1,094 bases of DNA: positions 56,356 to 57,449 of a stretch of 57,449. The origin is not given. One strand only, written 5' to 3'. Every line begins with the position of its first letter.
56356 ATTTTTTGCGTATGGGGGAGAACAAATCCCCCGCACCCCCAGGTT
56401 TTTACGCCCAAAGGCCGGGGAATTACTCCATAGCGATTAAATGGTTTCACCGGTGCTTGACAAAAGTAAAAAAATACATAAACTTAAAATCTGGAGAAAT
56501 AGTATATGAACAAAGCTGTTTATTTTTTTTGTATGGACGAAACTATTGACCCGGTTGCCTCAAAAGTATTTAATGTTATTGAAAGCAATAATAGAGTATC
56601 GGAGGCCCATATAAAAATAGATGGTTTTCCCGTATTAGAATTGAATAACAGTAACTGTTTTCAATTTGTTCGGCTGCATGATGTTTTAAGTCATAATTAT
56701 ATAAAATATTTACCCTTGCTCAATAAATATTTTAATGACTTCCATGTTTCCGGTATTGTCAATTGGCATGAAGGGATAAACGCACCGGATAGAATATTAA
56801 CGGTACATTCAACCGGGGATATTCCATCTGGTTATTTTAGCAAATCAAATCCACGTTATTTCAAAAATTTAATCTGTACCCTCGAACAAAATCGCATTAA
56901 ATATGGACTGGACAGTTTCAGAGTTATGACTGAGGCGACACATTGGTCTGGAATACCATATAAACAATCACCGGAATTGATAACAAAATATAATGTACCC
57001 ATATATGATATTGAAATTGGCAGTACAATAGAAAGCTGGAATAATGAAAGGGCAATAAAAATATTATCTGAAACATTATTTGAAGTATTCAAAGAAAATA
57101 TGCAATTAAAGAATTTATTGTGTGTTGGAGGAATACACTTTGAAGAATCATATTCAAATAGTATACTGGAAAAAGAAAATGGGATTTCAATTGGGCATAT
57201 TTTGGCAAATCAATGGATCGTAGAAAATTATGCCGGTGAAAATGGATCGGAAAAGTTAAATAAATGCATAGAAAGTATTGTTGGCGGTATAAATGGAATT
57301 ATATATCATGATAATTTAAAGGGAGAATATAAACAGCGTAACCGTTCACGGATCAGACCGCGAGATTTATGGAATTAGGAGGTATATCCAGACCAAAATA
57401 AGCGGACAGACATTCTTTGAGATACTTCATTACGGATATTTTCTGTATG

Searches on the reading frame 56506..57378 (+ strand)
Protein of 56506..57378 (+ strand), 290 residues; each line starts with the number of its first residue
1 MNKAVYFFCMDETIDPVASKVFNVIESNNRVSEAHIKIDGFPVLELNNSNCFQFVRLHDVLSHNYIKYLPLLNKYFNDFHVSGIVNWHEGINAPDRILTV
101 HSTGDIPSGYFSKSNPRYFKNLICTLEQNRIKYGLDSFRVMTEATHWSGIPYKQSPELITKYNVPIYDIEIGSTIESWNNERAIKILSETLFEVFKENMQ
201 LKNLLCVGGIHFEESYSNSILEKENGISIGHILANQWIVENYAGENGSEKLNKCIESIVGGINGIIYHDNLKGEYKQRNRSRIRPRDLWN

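Call 81: search_protein_families(library=pfam, proteins=[window:56506-57378:+], max_evalue=0.1)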
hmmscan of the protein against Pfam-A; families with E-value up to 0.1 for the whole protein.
window:56506-57378:+ (290 aa): 1 family
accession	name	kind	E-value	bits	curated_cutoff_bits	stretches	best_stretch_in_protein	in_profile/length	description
PF04414.18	tRNA_deacylase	-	2.8e-29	102.6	33.6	1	78-281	4-195/205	D-aminoacyl-tRNA deacylase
